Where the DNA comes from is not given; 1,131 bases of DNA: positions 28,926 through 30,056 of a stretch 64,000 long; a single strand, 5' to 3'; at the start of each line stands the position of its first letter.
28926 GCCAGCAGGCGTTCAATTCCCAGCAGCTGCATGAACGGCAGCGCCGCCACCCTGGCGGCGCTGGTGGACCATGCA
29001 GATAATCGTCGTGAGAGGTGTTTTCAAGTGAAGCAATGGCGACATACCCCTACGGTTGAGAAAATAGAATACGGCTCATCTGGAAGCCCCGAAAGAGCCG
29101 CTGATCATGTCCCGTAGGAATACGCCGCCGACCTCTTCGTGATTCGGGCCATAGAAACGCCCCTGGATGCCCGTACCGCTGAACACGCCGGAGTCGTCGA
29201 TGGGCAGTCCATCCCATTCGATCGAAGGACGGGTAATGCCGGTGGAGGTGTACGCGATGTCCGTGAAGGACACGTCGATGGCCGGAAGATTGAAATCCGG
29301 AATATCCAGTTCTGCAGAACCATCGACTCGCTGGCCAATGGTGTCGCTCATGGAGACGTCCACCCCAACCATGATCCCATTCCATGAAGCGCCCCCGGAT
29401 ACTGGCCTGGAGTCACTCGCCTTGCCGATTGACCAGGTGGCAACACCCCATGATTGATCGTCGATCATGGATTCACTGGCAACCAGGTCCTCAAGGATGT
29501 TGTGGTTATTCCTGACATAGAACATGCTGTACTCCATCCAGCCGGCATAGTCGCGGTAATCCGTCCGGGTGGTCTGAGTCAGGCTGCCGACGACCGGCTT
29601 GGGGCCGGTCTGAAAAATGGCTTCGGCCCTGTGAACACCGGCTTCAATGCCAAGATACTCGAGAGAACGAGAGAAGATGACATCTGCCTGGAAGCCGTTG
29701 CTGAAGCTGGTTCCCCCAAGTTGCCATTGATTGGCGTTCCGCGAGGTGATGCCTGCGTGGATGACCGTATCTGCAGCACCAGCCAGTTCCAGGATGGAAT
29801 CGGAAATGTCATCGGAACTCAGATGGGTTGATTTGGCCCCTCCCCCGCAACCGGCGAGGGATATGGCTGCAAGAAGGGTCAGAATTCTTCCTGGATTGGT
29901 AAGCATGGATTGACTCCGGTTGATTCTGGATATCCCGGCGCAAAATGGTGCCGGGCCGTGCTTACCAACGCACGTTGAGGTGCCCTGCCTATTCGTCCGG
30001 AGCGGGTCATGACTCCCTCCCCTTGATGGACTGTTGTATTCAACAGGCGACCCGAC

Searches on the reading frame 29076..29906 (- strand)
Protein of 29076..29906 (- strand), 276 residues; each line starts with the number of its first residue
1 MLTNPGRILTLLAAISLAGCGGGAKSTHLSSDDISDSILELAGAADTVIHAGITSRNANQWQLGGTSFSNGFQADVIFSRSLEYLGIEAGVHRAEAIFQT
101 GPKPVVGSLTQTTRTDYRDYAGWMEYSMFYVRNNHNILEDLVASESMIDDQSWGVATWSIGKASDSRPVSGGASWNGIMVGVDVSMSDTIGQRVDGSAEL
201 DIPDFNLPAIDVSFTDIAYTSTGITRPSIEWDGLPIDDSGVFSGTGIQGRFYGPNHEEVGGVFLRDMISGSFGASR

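Call 3: search_protein_families(library=pfam, proteins=[window:29076-29906:-], max_evalue=1)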
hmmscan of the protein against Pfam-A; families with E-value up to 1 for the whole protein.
window:29076-29906:- (276 aa): 1 family
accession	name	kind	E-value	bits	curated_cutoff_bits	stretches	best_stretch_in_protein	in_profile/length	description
PF01298.24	TbpB_B_D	-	1.9e-05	25.6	26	1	245-276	91-126/126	C-lobe and N-lobe beta barrels of Tf-binding protein B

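Call 4: search_protein_families(library=ncbifam, proteins=[window:29076-29906:-], max_evalue=1)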
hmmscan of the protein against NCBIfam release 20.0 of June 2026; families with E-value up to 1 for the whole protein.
window:29076-29906:- (276 aa): 3 families
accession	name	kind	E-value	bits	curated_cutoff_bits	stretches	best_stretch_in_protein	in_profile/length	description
NF041636.1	slam_lipo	equivalog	0.00015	22.1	80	1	129-275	6-153/154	Slam-dependent surface lipoprotein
NF050180.1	SDE5640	equivalog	0.019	15.4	100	1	10-49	11-50/71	SEC-dependent effector SDE5640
NF047847.2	SS_mature_LptM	equivalog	0.23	11.6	27.7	1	7-21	7-21/31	LPS translocon maturation chaperone LptM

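Call 84: predict_structure(alignment_id=A3)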
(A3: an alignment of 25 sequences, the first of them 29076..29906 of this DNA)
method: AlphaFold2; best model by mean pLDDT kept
length: 276 residues; sequences in the alignment: 25
mean_pLDDT: 84.3   pTM: 0.82
mean pLDDT of the five models: 84.3, 83.1, 83.1, 83.0, 81.2
residues with pLDDT >= 90: 156; 70-90: 60; 50-70: 40; < 50: 20
segments of 3 or more residues with pLDDT < 50: 14-26
pLDDT, mean of each block of 10 residues (from residue 1): 49 48 60 90 91 79 66 66 93 92 64 84 96 86 69 91 89 96 91 96 91 98 96 95 96 96 96 97
secondary structure, 60 per line:
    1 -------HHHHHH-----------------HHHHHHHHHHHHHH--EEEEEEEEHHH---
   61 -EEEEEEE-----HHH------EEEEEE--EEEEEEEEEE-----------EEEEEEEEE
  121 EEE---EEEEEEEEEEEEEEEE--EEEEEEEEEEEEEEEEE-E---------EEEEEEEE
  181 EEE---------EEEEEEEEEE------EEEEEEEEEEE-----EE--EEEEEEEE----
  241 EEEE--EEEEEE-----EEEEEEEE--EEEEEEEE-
elements in order: H8-13 H31-44 E47-54 E62-68 E83-88 E91-100 E112-123 E127-142 E145-161 E173-183 E193-202 E209-219 E229-236 E241-244 E247-252 E258-265 E268-275

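Call 86: search_protein_families(library=padloc, proteins=[window:29076-29906:-], max_evalue=0.001)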
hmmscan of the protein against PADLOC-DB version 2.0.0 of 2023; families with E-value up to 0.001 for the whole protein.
window:29076-29906:- (276 aa): 0 families
